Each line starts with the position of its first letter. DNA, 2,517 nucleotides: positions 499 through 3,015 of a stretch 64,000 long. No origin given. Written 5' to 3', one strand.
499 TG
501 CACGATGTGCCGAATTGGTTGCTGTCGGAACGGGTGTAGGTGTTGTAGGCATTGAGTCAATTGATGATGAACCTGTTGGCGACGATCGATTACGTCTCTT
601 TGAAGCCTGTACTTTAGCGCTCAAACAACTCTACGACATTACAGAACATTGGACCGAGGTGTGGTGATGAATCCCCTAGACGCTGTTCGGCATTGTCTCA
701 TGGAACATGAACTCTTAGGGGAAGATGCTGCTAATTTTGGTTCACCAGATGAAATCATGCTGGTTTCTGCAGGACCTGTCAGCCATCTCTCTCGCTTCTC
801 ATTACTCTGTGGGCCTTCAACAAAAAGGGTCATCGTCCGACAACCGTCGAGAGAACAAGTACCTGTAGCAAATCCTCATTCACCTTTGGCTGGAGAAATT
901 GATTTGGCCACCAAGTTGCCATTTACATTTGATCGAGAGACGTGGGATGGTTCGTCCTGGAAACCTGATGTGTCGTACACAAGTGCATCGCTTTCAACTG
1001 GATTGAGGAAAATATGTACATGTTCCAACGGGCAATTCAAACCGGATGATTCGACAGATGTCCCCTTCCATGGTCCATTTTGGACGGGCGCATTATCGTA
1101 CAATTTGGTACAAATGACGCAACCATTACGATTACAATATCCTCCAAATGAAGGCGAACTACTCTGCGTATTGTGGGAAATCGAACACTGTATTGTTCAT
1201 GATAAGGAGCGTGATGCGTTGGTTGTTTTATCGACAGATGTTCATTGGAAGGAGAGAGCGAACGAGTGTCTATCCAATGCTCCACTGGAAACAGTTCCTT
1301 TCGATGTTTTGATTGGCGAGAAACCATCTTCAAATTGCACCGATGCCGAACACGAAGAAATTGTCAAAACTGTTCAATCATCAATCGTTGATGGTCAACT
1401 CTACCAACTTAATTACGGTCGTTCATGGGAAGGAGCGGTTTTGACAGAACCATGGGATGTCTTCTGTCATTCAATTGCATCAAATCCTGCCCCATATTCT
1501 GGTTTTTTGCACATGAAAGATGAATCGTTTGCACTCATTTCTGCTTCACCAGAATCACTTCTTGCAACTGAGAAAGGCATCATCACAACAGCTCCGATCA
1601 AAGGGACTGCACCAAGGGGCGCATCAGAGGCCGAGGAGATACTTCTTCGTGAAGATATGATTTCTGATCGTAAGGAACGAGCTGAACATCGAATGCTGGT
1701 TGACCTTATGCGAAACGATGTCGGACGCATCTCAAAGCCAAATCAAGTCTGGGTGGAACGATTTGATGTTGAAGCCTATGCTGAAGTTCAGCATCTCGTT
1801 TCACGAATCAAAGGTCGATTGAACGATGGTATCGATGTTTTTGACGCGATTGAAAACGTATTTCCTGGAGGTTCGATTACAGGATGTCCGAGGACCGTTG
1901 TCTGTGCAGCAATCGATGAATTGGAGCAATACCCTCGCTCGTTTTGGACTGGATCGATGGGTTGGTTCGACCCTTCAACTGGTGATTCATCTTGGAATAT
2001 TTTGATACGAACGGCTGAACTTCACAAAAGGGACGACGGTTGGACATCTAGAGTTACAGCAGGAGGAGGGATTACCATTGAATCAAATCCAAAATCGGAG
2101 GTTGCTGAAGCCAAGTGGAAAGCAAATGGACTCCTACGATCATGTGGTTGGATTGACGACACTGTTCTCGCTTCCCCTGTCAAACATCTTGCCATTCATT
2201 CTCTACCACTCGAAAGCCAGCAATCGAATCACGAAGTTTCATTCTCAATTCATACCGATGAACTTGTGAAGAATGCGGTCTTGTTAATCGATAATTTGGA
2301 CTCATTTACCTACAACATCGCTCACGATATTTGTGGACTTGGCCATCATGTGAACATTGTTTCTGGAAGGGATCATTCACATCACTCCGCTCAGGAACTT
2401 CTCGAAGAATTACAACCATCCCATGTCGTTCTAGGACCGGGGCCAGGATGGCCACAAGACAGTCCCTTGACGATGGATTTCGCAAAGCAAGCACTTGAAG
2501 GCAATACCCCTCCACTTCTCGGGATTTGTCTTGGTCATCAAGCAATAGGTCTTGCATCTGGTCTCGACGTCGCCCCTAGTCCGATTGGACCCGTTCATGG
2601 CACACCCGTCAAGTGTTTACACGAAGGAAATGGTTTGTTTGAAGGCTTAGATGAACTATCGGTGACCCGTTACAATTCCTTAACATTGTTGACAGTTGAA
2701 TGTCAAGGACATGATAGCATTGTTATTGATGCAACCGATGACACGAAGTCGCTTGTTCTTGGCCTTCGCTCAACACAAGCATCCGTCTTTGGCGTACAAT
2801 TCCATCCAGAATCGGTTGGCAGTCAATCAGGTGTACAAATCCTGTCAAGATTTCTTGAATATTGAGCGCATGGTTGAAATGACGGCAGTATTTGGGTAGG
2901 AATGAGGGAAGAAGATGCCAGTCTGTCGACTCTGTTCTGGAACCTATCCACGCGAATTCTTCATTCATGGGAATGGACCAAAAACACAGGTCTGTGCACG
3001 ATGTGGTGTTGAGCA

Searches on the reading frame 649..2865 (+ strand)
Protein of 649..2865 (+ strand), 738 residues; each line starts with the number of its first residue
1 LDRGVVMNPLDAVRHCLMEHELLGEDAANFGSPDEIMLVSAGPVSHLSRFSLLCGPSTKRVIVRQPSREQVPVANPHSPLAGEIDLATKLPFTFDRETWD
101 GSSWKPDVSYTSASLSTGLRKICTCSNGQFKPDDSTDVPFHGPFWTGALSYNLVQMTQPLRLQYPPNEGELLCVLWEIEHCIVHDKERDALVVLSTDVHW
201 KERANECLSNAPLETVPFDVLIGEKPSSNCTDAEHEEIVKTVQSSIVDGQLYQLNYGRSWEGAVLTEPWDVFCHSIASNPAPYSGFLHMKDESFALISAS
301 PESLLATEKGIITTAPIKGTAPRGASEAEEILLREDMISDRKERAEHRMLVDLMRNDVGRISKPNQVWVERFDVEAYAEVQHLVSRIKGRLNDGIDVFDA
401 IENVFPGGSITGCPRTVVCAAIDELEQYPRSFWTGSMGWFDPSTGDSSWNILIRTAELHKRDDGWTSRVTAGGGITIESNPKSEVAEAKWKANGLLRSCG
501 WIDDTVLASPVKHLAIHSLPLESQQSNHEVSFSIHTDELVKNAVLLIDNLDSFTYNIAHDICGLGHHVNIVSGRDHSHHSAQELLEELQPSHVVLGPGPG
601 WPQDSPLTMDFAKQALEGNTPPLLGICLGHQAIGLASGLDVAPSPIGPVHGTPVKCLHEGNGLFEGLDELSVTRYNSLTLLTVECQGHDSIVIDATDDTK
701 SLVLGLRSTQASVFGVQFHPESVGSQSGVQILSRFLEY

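Call 3: search_protein_families(library=pfam, proteins=[window:649-2865:+], max_evalue=0.01)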
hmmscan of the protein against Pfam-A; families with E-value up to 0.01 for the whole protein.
window:649-2865:+ (738 aa): 3 families
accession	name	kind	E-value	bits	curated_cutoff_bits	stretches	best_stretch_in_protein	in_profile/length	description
PF00425.24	Chorismate_bind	-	7.6e-72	242.4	27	1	233-491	3-257/257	chorismate binding enzyme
PF00117.34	GATase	-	5.8e-36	124.4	22.8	1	545-736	1-187/190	Glutamine amidotransferase class-I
PF07722.19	Peptidase_C26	-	0.0051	17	20.5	0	611-638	97-123/219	Peptidase C26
